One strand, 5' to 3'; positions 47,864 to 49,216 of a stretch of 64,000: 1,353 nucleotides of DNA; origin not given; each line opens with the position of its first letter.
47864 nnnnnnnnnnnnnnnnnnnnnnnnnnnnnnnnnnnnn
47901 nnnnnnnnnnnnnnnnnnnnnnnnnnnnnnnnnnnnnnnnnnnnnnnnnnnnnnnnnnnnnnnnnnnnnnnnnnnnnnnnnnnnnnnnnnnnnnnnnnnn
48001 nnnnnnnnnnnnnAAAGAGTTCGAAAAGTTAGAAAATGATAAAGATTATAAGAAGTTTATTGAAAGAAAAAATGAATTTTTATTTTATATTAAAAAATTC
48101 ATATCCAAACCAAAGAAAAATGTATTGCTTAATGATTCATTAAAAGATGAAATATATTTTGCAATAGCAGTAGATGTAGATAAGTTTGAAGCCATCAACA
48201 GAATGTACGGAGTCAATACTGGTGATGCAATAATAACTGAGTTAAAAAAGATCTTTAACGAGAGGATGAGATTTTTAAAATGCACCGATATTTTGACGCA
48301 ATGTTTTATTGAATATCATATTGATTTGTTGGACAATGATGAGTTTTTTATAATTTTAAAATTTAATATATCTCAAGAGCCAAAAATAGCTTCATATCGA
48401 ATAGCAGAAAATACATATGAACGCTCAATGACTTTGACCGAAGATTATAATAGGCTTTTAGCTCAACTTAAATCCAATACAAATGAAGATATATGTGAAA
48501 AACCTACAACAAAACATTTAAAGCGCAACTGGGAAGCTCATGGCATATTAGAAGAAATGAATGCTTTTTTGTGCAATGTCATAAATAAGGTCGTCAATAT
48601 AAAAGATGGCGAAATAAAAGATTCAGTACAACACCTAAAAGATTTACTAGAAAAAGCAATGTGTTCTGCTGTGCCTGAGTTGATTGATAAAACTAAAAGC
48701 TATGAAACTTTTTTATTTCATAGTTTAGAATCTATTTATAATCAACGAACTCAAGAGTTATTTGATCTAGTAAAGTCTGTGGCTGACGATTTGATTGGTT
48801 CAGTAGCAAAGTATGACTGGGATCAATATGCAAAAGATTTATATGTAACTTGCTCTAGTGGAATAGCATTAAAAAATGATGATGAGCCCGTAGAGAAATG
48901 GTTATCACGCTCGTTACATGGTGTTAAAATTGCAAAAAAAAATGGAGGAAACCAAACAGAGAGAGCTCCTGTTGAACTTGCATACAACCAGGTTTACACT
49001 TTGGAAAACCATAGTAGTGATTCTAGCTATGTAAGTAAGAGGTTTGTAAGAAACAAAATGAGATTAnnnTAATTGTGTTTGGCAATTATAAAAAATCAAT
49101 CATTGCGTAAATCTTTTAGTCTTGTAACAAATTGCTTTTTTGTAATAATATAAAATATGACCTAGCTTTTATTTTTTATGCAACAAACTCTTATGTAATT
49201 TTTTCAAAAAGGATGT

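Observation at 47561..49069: One polypeptide fuses a TIR-like domain to a divergent GGDEF/palm-cyclase-like domain (DNDEF signature, ~125-aa insertion): a candidate new nucleotide-signalling defence gene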

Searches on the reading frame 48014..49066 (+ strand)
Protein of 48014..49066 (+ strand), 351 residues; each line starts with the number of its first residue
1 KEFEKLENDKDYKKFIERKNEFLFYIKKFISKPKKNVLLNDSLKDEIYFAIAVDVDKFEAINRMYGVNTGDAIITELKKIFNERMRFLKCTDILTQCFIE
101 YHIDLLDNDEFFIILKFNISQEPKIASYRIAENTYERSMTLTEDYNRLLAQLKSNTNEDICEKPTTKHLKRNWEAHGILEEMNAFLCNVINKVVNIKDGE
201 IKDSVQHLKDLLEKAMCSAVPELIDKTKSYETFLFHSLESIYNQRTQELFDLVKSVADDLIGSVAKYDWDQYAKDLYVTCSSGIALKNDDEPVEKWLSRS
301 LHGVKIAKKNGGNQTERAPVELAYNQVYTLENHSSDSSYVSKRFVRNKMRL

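Call 31: search_protein_representatives(alignment_id=A2)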
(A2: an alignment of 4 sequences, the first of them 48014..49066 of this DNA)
Query: 4 sequences, 360 profile positions. Proteins with E-value up to 0.001 (for the whole library): 827; up to 1e-10: 86; up to 1e-30: 4. The best 150 are listed.
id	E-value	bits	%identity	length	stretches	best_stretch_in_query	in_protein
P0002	1.1e-175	600.4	-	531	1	1-360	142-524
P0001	8.4e-172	587.6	-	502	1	2-358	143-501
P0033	1.4e-52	195.4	-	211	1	173-355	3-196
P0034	1.3e-48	182.3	-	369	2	249-358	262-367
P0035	7.0e-23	97.7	-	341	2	256-329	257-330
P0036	1.0e-21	93.9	-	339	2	255-334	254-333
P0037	1.2e-19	87.0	-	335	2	258-329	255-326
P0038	1.4e-19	86.8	-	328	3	259-328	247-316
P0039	1.2e-18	83.8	-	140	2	260-335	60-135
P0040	8.1e-18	81.1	-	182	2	255-332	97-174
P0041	2.9e-17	79.2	-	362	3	259-323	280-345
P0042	1.2e-16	77.2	-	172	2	255-326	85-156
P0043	1.8e-16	76.6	-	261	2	261-329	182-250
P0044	2.4e-16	76.2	-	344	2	256-331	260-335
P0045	3.0e-16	75.9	-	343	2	259-331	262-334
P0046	4.5e-16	75.3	-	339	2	228-332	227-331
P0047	6.0e-16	74.9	-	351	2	254-330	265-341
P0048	7.2e-16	74.7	-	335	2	254-332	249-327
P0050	8.5e-15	71.1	-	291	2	246-332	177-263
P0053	2.4e-14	69.7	-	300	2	262-337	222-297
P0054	4.2e-14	68.8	-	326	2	249-326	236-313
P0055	4.7e-14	68.7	-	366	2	260-335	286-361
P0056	7.7e-14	68.0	-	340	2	261-324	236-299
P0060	2.7e-13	66.2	-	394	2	256-348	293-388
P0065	6.9e-13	64.8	-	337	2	261-334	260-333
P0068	8.0e-13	64.6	-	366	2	257-331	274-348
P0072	1.8e-12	63.4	-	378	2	257-332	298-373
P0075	2.2e-12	63.2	-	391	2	259-334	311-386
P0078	3.2e-12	62.7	-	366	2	255-324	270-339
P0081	4.1e-12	62.3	-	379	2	260-326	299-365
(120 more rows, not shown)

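Call 33: search_protein_families(library=pfam, alignment_id=A3, max_evalue=0.001)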
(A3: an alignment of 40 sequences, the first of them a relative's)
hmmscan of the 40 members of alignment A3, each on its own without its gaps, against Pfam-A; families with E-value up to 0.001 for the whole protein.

A. member 1, P0035 (341 aa): 3 families
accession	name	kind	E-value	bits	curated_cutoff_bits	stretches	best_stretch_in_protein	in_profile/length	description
PF10137.14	CAP12-PCTIR_TIR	-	3.3e-30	105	24.7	1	6-125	1-117/119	CAP12/Pycsar effector protein, TIR domain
PF00990.26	GGDEF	-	1.5e-09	38.3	23.8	1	179-319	20-160/161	Diguanylate cyclase, GGDEF domain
PF24898.2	GGDEF_GdpP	-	0.00036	21.2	30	1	218-324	21-119/126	Cyclic-di-AMP phosphodiesterase GdpP-like, GGDEF domain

B. families by the number of members that match (of 40 scanned): 10 families
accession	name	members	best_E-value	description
PF00990.26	GGDEF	40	1.1e-18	Diguanylate cyclase, GGDEF domain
PF13676.11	TIR_2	19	2.2e-33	TIR domain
PF01582.25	TIR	9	2.6e-11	TIR domain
PF10137.14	CAP12-PCTIR_TIR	8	7.5e-31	CAP12/Pycsar effector protein, TIR domain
PF08937.16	ThsB_TIR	4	5.1e-07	Thoeris protein ThsB, TIR-like domain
PF08357.16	SEFIR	2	1.9e-15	SEFIR domain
PF19964.5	EAD11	2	3e-11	Effector-associated domain 11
PF12770.12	CHAT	2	1.3e-08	CHAT domain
PF24898.2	GGDEF_GdpP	2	2.5e-05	Cyclic-di-AMP phosphodiesterase GdpP-like, GGDEF domain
PF00313.28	CSD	1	1.4e-17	'Cold-shock' DNA-binding domain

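Call 46: find_encoding_contigs(protein=P0035, flank=8000, max_places=3)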
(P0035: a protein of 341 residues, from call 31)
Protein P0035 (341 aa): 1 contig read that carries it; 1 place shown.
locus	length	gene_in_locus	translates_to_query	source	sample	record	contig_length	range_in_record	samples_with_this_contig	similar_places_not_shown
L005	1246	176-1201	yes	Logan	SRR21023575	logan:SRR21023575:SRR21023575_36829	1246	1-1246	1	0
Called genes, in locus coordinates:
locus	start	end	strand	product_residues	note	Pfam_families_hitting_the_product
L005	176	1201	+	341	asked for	PF10137:CAP12-PCTIR_TIR, PF00990:GGDEF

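Call 47: find_encoding_contigs(protein=P0036, flank=8000, max_places=3)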
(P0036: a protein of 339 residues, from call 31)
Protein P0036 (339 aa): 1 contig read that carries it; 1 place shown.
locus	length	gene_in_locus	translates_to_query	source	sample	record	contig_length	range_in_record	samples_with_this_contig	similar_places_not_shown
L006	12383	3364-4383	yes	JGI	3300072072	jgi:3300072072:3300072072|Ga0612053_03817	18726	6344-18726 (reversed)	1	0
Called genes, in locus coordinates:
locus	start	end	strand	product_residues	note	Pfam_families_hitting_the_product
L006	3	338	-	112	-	?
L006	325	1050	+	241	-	-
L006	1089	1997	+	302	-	-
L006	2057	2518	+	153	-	-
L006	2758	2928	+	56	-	PF22811:Zn_ribbon_NrdR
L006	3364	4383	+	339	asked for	PF13676:TIR_2, PF00990:GGDEF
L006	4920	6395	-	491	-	PF04055:Radical_SAM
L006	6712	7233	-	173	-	-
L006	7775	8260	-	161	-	-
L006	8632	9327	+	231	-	-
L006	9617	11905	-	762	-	-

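Call 58: list_cluster_members(proteins=[P0037, P0038, P0041, P0044, P0045, P0046, P0047, P0048, P0054, P0055])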
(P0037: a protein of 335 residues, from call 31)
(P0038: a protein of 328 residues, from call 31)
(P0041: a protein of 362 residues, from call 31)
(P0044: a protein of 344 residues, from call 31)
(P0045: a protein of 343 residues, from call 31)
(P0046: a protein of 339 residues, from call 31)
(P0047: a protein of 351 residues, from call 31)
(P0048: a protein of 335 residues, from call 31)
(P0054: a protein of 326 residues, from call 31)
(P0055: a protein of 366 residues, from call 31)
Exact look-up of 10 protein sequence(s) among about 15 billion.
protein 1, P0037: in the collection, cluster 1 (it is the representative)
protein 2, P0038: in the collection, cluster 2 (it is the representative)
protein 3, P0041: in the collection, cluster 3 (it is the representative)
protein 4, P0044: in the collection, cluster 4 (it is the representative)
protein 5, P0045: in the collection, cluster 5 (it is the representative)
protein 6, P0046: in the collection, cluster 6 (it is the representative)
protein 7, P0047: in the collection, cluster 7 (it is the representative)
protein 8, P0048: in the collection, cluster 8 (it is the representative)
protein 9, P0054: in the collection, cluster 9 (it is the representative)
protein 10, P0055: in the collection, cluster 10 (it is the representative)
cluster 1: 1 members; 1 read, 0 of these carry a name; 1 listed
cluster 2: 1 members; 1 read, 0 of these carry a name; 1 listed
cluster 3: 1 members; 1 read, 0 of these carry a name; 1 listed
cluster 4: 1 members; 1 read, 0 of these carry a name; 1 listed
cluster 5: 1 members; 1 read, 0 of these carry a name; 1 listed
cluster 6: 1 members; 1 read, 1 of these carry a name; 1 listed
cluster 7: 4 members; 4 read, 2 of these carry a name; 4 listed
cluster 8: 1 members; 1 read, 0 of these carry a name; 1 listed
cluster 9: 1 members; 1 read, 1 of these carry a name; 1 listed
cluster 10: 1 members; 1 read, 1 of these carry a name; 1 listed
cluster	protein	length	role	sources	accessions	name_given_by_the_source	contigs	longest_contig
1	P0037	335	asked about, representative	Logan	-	-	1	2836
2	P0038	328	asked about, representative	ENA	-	-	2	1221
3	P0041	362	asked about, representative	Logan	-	-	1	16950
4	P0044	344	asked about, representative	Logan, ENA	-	-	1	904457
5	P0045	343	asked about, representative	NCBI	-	-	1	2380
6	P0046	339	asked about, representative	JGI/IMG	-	diguanylate cyclase (GGDEF)-like protein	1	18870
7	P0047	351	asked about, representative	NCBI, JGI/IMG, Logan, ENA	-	diguanylate cyclase (GGDEF)-like protein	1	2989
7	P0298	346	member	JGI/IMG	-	diguanylate cyclase (GGDEF)-like protein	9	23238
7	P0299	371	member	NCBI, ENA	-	-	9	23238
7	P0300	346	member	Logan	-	-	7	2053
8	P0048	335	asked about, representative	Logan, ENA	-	-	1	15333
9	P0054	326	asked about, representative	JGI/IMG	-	diguanylate cyclase (GGDEF)-like protein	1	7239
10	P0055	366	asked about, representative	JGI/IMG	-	diguanylate cyclase (GGDEF)-like protein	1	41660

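Call 59: find_encoding_contigs(protein=P0044, flank=8000, max_places=2)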
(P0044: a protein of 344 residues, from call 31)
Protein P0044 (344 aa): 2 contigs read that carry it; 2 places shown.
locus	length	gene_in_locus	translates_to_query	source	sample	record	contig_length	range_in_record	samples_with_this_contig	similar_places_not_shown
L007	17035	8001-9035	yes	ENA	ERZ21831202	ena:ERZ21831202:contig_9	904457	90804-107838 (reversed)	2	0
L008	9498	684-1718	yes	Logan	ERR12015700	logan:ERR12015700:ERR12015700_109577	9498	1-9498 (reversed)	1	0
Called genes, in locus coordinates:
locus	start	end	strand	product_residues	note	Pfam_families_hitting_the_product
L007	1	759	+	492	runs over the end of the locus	PF18947:HAMP_2, PF00015:MCPsignal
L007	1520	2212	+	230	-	PF01863:YgjP-like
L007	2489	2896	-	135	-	PF02823:ATP-synt_DE_N, PF00401:ATP-synt_DE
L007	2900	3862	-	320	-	PF00006:ATP-synt_ab, PF22919:ATP-synt_VA_C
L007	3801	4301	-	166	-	PF02874:ATP-synt_ab_N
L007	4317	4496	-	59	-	-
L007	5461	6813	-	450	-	PF04015:DUF362, PF18962:Por_Secre_tail (faint), PF13860:FlgD_ig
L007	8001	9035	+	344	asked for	PF10137:CAP12-PCTIR_TIR, PF00990:GGDEF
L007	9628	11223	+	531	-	PF00496:SBP_bac_5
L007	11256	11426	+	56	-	-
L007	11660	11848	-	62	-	-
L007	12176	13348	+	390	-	PF01555:N6_N4_Mtase, PF01170:UPF0020 (faint), PF01555:N6_N4_Mtase (weak)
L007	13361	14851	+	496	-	PF01555:N6_N4_Mtase (weak), PF01170:UPF0020 (weak)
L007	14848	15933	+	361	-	PF18243:BfiI_DBD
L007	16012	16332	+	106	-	PF13711:DUF4160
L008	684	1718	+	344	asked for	PF10137:CAP12-PCTIR_TIR, PF00990:GGDEF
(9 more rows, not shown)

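Call 60: find_encoding_contigs(protein=P0055, flank=8000, max_places=2)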
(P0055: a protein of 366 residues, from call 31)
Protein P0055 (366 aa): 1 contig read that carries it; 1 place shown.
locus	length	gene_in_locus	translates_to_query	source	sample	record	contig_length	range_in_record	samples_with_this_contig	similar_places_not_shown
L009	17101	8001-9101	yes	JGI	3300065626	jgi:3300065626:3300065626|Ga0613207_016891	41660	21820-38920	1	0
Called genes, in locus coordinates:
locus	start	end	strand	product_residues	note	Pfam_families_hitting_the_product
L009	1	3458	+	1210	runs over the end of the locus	PF01443:Viral_helicase1 (faint), PF13245:AAA_19, PF13604:AAA_30, PF13538:UvrD_C_2 (weak)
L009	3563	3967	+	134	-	-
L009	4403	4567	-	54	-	-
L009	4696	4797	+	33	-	-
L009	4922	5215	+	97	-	PF13683:rve_3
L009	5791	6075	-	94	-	PF13610:DDE_Tnp_IS240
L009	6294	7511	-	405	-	PF04198:Sugar-bind (weak)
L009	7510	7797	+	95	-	-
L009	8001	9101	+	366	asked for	PF13676:TIR_2, PF00990:GGDEF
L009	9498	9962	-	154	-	-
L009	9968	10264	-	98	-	-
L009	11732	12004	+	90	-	-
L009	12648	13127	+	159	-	-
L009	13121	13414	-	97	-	-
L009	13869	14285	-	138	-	-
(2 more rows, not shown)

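Call 61: find_encoding_contigs(protein=P0046, flank=8000, max_places=2)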
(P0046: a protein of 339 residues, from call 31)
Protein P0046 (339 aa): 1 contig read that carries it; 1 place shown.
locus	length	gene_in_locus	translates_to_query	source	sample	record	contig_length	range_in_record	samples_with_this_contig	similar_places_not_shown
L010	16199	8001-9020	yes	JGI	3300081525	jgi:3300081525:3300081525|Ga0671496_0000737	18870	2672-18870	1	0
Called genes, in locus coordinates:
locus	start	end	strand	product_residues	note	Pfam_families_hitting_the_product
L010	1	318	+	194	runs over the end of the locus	PF06736:TMEM175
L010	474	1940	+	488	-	PF01011:PQQ (faint), PF13360:PQQ_2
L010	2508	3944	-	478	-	PF00805:Pentapeptide, PF13576:Pentapeptide_3 (faint), PF13599:Pentapeptide_4 (weak), PF00805:Pentapeptide, PF01582:TIR (weak), PF13676:TIR_2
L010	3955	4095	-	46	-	-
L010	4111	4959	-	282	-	PF13365:Trypsin_2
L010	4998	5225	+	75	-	-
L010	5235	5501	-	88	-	PF13560:HTH_31 (weak), PF12844:HTH_19 (weak), PF01381:HTH_3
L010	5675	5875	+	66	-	-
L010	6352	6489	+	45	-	-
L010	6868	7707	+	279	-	PF03400:DDE_Tnp_IS1 (faint), PF13610:DDE_Tnp_IS240 (faint)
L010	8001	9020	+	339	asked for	PF01582:TIR, PF13676:TIR_2, PF00990:GGDEF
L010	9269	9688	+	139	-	PF00903:Glyoxalase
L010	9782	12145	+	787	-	-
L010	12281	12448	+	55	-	-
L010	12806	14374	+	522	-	PF04055:Radical_SAM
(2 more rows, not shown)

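Call 66: search_dna_similar(query=window:48014-49066:+, collection=plasmids, mode=protein, max_evalue=0.001, max_rows=25)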
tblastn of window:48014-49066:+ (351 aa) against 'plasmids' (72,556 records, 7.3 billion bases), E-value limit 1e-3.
No match.

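Call 67: search_dna_similar(query=window:48014-49066:+, collection=phages, mode=protein, max_evalue=0.001, max_rows=25)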
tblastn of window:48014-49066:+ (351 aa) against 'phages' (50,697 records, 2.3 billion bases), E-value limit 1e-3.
No match.

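Call 69: search_protein_families(library=padloc, alignment_id=A3, max_evalue=0.001)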
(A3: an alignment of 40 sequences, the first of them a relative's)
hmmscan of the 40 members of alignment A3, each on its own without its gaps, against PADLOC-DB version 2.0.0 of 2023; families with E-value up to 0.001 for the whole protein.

A. member 1, P0035 (341 aa): 9 families
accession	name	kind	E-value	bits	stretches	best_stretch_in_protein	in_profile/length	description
PDLC00731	Effector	-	1.2e-43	147.2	1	4-150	154-301/306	TIR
PDLC00732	Effector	-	1.4e-41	140.4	1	4-149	150-296/301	TIR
PDLC00729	Effector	-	5.9e-37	125.7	1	5-153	4-147/310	TIR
PDLC02371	PycTIR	-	6e-36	122.3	1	5-149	152-284/288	-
PDLC05005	PDC-S35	-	4.6e-11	41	1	56-126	168-237/264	-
PDLC05006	PDC-S35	-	1.8e-10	38.6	1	47-131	124-210/231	-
PDLC05004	PDC-S35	-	4.7e-10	37.5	1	55-137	168-253/265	-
PDLC05007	PDC-S35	-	5.8e-10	37.3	1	55-126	182-252/278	-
PDLC05003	PDC-S35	-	2.1e-07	28.8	1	55-127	139-215/245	-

B. families by the number of members that match (of 40 scanned): 50 families (the first 25 are shown)
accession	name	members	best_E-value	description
PDLC05062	PDC-S66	13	9.2e-17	-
PDLC02012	SAVED5--SAVED_TIR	9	4.4e-14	-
PDLC02421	Aga_TIR-PNTD1-PNTD2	9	4.5e-12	Class I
PDLC02403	Aga_TIR-PNTD1-PNTD2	9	6.6e-11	Class I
PDLC00731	Effector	8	2.6e-53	TIR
PDLC00732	Effector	8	1.1e-48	TIR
PDLC02371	PycTIR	8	2.6e-40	-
PDLC00729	Effector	8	1.2e-39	TIR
PDLC05006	PDC-S35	8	7.6e-16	-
PDLC05005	PDC-S35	8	1e-15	-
PDLC05007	PDC-S35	8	6.1e-14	-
PDLC05004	PDC-S35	8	7.6e-14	-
PDLC05003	PDC-S35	8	6.7e-13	-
PDLC03957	bSEFIR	7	8.7e-51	-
PDLC02400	Aga_TIR-PNTD1-PNTD2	6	1.2e-07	Class I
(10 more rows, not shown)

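Call 70: search_protein_families(library=padloc, proteins=[P0050, P0053, P0056, P0060, P0065, P0068, P0072, P0075, P0078, P0081], max_evalue=0.00001)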
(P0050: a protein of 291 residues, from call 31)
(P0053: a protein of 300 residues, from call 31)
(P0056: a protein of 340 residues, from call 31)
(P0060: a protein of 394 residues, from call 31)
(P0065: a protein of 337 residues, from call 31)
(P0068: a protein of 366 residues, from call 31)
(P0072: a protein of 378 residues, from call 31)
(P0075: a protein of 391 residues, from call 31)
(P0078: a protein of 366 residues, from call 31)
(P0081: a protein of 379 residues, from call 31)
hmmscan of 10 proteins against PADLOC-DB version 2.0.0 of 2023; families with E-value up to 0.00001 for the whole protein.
P0050 (291 aa): 0 families

P0053 (300 aa): 0 families

P0056 (340 aa): 1 family
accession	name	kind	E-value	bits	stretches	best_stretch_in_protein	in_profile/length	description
PDLC03957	bSEFIR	-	8.7e-51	172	1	1-249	59-284/412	-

P0060 (394 aa): 0 families

P0065 (337 aa): 0 families

P0068 (366 aa): 4 families
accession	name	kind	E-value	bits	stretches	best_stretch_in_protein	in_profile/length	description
PDLC02403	Aga_TIR-PNTD1-PNTD2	-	6.6e-11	39.9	1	11-129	13-133/443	Class I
PDLC02421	Aga_TIR-PNTD1-PNTD2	-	6.9e-11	39.9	1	5-129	7-134/430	Class I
PDLC05062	PDC-S66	-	2.1e-09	35.3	1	3-93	150-240/282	-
PDLC03957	bSEFIR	-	1.3e-06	26.5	0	3-65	40-105/412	-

P0072 (378 aa): 2 families
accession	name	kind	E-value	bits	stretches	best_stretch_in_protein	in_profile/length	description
PDLC02421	Aga_TIR-PNTD1-PNTD2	-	6.6e-06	23.5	1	5-149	6-143/430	Class I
PDLC02403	Aga_TIR-PNTD1-PNTD2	-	6.9e-06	23.4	1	6-137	6-136/443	Class I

P0075 (391 aa): 11 families
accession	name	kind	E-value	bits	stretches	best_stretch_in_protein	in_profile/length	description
PDLC04772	PDC-M68A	-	8.9e-22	76.3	1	87-193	5-111/253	-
PDLC00739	Effector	-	1e-15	55.9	1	89-195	10-116/378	Endonuclease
PDLC01997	SAVED1--SAVED_HNH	-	1.4e-14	52.4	1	89-195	8-112/368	-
PDLC00742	Effector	-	3.5e-13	47.1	1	85-185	119-219/527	Endonuclease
PDLC01998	SAVED1--SAVED_HNH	-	1.1e-11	42.2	1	81-187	108-214/506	-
PDLC02916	CSD_V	-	2.5e-11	41.3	1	3-60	8-63/64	-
PDLC00746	Effector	-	4.5e-11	40.4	1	89-187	19-116/389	Endonuclease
PDLC00749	Effector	-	1.3e-08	32.3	1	83-196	12-126/395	Endonuclease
PDLC00406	SduA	-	3.4e-08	31.9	1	91-183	22-109/326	DUF4263 domain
PDLC00740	Effector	-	4.5e-08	30.3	1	84-185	13-115/391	Endonuclease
PDLC00751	Effector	-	1.6e-07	28.8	1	86-185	130-229/530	Endonuclease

P0078 (366 aa): 5 families
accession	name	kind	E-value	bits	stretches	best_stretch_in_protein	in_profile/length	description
PDLC02421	Aga_TIR-PNTD1-PNTD2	-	1.1e-10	39.2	1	4-110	6-115/430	Class I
PDLC02403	Aga_TIR-PNTD1-PNTD2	-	1e-08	32.7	1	5-105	6-109/443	Class I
PDLC03957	bSEFIR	-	2.9e-07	28.6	1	3-64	40-104/412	-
PDLC05062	PDC-S66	-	6.3e-07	27.1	1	3-93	150-240/282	-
PDLC02012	SAVED5--SAVED_TIR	-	2.1e-06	25.1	1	3-82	15-95/404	-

P0081 (379 aa): 6 families
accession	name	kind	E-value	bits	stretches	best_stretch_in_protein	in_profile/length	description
PDLC05062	PDC-S66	-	1.7e-07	29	1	3-93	150-240/282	-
PDLC02416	Aga_REase-TIR-PNTD1-PNTD2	-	3.9e-07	27.1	1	6-120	160-271/572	Class I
PDLC02421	Aga_TIR-PNTD1-PNTD2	-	4.8e-07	27.2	1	4-123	6-128/430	Class I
PDLC02400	Aga_TIR-PNTD1-PNTD2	-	6e-07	26.1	1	4-124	190-312/639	Class I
PDLC02403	Aga_TIR-PNTD1-PNTD2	-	5.9e-06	23.6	1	5-122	6-126/443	Class I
PDLC03957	bSEFIR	-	7.2e-06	24.1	0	3-65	40-105/412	-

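Call 78: find_related_loci(query=A2, collection=genome_contigs, flank=8000)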
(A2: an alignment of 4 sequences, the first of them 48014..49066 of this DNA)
Query A2 (351 aa) in genome_contigs; peptide patterns used: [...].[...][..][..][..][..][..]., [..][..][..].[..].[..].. (x = any residue, [..] = any of these).
540 stretches matched a pattern, but none encodes a relative of the query by tblastn (E <= 1e-3).
